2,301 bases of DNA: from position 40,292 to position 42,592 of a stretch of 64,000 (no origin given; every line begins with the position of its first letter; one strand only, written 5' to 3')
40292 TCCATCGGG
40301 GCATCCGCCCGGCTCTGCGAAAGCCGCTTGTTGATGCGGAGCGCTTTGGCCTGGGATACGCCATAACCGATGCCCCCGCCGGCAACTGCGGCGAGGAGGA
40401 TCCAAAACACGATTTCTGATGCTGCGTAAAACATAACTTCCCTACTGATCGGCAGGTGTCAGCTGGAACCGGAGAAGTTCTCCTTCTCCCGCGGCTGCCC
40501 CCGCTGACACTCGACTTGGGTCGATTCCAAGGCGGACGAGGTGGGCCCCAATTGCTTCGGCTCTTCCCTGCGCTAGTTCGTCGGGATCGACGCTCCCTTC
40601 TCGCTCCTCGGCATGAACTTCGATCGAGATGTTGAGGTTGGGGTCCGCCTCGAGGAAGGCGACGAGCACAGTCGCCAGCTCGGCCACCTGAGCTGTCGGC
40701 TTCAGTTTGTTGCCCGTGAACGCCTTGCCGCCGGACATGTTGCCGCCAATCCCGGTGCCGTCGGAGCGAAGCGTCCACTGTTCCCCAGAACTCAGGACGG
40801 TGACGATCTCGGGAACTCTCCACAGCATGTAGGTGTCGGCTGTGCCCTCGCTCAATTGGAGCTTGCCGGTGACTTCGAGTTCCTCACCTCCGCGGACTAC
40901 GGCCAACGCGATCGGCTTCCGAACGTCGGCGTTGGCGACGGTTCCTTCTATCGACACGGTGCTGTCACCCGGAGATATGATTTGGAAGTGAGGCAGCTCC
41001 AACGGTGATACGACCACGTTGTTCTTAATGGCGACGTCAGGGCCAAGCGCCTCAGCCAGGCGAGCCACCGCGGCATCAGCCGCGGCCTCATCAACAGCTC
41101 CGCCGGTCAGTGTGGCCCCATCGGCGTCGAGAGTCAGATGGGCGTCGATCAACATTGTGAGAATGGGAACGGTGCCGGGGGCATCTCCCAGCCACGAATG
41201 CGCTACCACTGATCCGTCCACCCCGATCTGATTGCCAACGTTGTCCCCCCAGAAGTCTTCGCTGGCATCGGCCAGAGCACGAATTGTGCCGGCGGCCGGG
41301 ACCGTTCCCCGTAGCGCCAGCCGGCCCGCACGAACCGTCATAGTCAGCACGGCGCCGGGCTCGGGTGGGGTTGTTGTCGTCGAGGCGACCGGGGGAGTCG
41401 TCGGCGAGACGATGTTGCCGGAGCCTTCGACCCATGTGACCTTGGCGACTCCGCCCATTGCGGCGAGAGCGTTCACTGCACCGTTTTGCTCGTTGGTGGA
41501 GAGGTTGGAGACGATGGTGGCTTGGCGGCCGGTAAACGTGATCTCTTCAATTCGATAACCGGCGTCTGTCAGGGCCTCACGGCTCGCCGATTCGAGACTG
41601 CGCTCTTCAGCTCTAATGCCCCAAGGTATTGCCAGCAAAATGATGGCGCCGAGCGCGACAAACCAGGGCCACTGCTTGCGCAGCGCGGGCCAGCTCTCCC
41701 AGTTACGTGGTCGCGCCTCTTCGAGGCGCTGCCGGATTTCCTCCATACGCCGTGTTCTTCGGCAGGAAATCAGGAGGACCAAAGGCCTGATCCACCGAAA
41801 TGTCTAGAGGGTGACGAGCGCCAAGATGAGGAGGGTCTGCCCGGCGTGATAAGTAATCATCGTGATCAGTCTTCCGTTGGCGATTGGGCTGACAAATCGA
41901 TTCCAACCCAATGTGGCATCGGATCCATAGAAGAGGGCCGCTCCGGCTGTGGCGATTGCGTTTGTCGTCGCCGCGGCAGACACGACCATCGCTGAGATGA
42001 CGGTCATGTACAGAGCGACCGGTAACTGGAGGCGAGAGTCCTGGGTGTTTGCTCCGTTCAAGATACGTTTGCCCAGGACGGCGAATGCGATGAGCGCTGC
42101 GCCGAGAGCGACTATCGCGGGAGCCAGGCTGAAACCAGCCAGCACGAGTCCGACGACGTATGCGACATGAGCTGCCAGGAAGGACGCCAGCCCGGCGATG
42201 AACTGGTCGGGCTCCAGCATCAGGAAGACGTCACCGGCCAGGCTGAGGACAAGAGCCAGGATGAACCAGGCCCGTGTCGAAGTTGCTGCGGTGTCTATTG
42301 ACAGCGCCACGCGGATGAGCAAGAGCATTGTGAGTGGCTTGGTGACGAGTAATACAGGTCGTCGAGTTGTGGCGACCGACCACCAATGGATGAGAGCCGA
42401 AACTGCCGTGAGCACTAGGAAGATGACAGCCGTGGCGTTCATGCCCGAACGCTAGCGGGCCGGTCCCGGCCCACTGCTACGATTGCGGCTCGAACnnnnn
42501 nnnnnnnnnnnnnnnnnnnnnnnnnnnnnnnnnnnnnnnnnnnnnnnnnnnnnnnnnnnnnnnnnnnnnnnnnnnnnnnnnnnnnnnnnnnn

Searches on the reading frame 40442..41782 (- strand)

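Call 40: search_protein_families(library=pfam, proteins=[window:40442-41782:-], max_evalue=0.001)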
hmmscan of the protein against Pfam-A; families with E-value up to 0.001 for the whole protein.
window:40442-41782:- (446 aa): 1 family
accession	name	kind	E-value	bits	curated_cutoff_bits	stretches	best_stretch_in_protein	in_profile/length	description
PF00691.25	OmpA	-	7.2e-06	26.7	27.2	1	372-433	19-81/98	OmpA family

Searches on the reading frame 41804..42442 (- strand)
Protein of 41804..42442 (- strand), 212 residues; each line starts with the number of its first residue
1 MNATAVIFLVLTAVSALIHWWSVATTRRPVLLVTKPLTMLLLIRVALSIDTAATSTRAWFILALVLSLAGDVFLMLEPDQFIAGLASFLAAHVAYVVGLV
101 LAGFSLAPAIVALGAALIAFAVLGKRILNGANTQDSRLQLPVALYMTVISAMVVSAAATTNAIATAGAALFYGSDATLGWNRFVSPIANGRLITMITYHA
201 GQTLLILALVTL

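Call 40: search_protein_families(library=pfam, proteins=[window:41804-42442:-], max_evalue=0.001)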
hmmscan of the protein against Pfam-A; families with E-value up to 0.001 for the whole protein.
window:41804-42442:- (212 aa): 1 family
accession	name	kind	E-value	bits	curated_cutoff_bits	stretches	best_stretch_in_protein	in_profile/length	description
PF07947.19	YhhN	-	1.5e-35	122.9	25.6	1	32-208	3-181/182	YhhN family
